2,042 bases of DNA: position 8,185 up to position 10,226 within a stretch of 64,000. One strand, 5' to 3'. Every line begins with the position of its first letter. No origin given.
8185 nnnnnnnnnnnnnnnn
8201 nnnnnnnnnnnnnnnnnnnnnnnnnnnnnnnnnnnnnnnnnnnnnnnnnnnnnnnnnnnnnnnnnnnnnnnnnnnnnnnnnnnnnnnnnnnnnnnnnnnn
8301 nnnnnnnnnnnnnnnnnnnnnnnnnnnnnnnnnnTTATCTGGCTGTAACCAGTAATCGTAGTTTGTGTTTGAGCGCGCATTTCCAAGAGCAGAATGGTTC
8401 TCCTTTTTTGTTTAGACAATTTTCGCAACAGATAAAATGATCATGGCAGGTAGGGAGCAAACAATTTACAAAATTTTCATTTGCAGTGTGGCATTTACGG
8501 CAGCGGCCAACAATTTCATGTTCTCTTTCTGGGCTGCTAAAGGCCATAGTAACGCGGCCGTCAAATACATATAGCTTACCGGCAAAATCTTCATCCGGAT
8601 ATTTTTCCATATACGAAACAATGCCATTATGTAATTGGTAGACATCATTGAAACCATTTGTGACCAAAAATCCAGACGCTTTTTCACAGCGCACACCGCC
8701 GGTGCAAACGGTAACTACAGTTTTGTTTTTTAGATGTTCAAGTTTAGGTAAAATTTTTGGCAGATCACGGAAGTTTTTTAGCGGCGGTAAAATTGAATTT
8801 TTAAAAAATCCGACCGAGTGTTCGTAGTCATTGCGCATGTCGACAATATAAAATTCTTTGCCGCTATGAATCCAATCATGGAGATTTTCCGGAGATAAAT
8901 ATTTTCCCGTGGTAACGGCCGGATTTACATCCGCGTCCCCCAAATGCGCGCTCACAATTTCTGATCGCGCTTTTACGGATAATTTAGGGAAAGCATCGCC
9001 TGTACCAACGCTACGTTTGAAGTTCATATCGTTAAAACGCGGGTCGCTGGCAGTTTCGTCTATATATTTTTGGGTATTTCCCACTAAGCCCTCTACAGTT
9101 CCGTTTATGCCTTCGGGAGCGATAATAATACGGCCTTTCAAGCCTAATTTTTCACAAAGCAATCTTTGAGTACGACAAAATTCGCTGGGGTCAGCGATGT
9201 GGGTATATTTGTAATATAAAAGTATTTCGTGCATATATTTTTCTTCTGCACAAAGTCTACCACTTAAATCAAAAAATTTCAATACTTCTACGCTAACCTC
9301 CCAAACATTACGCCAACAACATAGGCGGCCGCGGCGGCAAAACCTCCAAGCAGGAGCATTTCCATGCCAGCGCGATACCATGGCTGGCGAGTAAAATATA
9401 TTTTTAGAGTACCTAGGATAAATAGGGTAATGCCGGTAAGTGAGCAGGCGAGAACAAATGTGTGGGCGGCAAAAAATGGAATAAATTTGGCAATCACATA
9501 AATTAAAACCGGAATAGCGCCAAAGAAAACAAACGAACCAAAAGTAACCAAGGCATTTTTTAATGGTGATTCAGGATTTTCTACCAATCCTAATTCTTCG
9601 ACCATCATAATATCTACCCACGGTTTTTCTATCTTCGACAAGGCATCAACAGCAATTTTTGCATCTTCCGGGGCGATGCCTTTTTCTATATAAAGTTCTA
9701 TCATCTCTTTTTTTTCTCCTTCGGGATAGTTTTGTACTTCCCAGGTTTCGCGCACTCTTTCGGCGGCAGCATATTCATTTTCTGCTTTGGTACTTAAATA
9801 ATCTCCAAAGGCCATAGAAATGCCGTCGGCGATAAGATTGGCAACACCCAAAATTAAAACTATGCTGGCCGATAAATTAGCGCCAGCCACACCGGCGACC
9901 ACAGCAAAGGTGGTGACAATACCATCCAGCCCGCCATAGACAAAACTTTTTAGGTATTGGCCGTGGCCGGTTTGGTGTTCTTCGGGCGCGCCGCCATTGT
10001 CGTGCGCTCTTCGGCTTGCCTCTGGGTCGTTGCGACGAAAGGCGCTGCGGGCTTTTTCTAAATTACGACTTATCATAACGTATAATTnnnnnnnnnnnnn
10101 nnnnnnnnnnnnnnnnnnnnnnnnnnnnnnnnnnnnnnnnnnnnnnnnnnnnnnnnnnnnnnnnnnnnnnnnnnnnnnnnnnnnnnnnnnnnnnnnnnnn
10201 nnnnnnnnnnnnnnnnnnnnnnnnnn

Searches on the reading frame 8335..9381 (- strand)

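Call 93: search_protein_families(library=pfam, proteins=[window:8335-9381:-], max_evalue=0.001)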
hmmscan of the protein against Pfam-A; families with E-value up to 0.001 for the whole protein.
window:8335-9381:- (348 aa): 3 families
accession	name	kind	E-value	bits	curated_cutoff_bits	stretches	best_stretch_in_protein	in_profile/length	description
PF17773.7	UPF0176_N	-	2.6e-24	85.8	26.2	1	52-142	2-92/92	UPF0176 acylphosphatase like domain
PF12368.13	Rhodanese_C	-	7.9e-15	55.4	26.9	1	268-336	2-66/66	Rhodanase C-terminal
PF00581.25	Rhodanese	-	1.9e-09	38.3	22.2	1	163-259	1-101/102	Rhodanese-like domain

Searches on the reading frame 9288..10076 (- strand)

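Call 93: search_protein_families(library=pfam, proteins=[window:9288-10076:-], max_evalue=0.001)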
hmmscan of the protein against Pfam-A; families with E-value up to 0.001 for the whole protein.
window:9288-10076:- (262 aa): 1 family
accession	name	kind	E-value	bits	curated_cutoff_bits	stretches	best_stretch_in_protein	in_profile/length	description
PF01988.24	VIT1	-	1.1e-69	235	28.1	1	42-255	1-213/214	VIT family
